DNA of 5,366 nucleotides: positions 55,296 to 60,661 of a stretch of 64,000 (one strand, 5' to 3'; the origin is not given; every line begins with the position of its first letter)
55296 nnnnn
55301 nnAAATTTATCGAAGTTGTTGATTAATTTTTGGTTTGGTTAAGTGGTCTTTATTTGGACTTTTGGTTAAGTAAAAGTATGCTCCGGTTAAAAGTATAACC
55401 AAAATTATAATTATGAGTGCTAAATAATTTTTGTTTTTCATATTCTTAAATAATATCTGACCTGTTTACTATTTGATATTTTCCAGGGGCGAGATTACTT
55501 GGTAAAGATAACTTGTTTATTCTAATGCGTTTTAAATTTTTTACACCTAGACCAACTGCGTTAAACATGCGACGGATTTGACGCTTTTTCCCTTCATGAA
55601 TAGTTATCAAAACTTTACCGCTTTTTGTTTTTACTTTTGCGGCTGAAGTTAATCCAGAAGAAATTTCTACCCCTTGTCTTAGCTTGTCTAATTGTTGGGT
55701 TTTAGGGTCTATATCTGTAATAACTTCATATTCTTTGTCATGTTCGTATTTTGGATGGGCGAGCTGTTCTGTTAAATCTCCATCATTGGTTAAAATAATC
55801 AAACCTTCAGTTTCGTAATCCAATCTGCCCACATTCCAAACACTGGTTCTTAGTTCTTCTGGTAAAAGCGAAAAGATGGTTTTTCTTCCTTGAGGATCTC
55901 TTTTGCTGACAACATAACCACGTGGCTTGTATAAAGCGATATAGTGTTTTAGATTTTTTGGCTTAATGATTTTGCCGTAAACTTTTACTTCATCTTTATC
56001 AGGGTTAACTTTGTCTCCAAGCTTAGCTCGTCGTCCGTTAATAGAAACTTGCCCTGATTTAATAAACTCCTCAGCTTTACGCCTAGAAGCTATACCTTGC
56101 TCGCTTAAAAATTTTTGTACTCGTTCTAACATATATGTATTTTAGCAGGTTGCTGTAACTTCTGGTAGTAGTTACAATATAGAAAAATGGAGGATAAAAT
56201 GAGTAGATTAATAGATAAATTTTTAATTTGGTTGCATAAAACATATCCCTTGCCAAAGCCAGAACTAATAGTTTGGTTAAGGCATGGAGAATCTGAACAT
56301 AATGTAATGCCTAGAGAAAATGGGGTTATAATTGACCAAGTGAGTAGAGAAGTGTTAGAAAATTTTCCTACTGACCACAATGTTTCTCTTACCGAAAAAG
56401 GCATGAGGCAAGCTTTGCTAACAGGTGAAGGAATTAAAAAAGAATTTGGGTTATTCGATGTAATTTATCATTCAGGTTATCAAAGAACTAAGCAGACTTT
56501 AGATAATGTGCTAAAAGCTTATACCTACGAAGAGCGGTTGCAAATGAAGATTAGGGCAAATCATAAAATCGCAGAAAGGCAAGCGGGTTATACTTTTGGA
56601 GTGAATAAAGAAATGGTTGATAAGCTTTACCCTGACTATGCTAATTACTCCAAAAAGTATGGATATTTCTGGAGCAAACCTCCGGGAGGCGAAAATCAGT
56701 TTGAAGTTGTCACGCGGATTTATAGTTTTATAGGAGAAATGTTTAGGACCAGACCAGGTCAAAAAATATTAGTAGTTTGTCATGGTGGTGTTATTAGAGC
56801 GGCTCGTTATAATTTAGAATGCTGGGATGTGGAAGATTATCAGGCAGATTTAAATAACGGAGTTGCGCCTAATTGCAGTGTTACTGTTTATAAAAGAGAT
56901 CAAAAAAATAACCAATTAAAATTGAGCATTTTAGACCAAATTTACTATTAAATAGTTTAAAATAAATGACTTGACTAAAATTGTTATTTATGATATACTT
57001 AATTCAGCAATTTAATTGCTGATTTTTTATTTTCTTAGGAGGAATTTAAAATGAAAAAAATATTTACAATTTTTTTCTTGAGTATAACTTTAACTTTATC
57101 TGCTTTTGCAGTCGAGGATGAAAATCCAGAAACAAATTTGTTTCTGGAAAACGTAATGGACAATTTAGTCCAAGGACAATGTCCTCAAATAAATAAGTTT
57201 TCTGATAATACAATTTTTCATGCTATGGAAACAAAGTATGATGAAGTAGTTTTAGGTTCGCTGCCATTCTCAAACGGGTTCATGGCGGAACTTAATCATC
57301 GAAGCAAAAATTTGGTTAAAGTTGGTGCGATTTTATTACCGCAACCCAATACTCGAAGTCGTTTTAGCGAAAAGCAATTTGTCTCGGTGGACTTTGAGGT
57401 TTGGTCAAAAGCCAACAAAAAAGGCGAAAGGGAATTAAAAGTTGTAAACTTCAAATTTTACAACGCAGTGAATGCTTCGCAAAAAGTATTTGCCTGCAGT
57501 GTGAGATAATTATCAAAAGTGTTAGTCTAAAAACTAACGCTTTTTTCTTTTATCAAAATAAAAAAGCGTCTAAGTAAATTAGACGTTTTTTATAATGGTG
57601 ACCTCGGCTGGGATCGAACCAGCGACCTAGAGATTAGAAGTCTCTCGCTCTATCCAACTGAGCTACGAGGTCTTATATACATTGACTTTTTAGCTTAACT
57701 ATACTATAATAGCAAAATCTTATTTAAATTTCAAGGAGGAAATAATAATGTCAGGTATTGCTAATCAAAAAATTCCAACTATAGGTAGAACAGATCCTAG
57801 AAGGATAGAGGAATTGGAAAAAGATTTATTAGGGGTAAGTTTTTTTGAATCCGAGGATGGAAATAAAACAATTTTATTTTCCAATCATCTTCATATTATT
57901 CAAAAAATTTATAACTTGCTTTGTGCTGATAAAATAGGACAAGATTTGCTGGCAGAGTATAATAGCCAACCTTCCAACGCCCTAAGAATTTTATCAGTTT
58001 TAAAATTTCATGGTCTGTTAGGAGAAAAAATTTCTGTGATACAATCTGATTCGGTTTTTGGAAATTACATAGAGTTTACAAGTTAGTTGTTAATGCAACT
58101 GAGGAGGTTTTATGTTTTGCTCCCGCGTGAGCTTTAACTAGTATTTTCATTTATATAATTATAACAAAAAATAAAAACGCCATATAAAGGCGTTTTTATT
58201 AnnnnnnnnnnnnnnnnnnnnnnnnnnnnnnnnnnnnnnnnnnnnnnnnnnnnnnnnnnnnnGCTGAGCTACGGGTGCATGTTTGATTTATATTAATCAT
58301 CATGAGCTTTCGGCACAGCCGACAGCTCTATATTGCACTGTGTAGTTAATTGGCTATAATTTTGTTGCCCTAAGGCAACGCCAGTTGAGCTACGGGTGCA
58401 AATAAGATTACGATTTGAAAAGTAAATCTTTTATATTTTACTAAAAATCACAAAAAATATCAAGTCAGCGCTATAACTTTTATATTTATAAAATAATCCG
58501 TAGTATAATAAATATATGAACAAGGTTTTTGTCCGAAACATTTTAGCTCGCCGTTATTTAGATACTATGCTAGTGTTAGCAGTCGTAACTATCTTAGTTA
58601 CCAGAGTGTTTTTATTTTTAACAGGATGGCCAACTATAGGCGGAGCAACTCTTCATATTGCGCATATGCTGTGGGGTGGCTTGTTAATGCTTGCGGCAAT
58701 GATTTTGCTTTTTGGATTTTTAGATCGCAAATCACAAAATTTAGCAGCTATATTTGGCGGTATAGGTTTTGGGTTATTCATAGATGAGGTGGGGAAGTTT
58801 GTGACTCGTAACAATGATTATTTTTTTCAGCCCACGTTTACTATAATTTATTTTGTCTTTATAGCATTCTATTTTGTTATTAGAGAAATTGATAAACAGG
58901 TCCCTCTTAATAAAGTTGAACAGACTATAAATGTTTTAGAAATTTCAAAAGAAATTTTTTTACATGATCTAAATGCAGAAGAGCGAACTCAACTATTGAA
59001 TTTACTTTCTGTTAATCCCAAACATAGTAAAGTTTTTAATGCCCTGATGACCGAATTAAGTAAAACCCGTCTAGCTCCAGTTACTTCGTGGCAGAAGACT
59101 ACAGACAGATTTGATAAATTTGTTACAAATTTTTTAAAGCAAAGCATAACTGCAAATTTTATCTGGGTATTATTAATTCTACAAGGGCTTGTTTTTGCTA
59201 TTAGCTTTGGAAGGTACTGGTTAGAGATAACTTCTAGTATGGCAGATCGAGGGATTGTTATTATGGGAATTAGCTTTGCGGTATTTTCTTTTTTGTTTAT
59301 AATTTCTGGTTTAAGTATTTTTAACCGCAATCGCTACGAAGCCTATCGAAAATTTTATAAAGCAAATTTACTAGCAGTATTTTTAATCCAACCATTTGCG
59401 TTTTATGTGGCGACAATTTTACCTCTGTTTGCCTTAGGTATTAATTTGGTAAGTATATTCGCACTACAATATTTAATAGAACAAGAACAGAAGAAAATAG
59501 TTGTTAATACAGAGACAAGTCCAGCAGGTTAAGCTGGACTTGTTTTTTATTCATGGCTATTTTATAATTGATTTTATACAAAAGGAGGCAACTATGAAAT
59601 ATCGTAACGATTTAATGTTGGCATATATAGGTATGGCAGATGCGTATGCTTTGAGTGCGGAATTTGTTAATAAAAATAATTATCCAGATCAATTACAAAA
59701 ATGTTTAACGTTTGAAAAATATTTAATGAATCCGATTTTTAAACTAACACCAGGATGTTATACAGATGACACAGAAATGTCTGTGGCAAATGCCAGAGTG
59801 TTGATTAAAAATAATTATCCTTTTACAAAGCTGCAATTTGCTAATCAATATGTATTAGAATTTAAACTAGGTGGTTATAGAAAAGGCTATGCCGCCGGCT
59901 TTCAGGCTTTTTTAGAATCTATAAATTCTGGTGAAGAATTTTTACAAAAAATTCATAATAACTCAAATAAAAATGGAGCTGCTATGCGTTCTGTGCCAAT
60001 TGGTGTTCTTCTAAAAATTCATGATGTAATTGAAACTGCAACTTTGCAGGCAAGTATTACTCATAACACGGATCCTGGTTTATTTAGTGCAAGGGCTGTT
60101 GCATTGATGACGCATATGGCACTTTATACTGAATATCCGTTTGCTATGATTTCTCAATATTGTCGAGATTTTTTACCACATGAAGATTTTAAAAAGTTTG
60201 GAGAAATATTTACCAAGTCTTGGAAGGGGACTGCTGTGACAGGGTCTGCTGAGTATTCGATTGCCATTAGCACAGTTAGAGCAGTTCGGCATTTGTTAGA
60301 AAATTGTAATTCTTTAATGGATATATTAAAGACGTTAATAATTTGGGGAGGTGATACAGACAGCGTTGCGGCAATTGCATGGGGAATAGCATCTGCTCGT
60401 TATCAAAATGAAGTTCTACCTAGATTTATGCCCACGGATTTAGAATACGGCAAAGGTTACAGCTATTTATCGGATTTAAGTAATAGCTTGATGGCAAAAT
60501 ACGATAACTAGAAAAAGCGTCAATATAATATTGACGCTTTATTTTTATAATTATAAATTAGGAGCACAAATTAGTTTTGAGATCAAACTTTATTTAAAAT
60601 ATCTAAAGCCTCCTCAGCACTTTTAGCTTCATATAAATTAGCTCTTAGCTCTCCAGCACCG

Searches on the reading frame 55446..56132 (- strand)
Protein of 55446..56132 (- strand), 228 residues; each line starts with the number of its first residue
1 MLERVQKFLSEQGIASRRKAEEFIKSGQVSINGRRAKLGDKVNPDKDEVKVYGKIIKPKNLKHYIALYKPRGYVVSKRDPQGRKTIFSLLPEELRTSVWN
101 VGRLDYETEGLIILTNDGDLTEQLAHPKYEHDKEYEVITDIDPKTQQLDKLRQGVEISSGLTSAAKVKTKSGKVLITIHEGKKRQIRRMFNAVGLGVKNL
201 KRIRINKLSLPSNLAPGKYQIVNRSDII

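Call 19: search_protein_families(library=pfam, proteins=[window:55446-56132:-], max_evalue=0.001)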
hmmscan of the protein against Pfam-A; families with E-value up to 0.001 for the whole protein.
window:55446-56132:- (228 aa): 3 families
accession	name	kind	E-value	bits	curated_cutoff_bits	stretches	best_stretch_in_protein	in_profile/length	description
PF00849.27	PseudoU_synth_2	-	1.1e-22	81.3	26.8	1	63-192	1-152/152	RNA pseudouridylate synthase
PF01479.30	S4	-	2.8e-12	46.6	22.8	1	3-45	1-45/48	S4 domain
PF22421.1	SYY_C-terminal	-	0.00015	22.1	27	1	6-48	22-65/83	Tyrosine--tRNA ligase SYY-like C-terminal domain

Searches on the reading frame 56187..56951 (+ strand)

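Call 19: search_protein_families(library=pfam, proteins=[window:56187-56951:+], max_evalue=0.001)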
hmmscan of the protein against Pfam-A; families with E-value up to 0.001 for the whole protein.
window:56187-56951:+ (254 aa): 1 family
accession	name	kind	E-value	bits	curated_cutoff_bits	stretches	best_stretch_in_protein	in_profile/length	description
PF00300.27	His_Phos_1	-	4e-24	85.8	21.7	1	30-245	3-189/194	Histidine phosphatase superfamily (branch 1)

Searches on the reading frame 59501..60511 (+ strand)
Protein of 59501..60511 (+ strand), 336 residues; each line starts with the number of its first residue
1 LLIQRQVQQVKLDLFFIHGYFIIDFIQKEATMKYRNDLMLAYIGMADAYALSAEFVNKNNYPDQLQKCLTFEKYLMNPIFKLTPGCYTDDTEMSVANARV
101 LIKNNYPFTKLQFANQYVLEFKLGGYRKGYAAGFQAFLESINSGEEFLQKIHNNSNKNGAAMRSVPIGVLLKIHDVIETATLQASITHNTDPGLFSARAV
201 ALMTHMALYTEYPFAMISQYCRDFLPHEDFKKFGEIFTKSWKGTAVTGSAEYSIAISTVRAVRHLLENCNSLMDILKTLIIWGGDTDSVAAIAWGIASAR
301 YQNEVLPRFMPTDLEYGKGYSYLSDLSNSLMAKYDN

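Call 19: search_protein_families(library=pfam, proteins=[window:59501-60511:+], max_evalue=0.001)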
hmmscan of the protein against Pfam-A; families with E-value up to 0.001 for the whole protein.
window:59501-60511:+ (336 aa): 1 family
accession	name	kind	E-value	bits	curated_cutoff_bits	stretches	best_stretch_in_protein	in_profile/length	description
PF03747.19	ADP_ribosyl_GH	-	2.8e-31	109.7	26.2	1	46-307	9-285/287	ADP-ribosylglycohydrolase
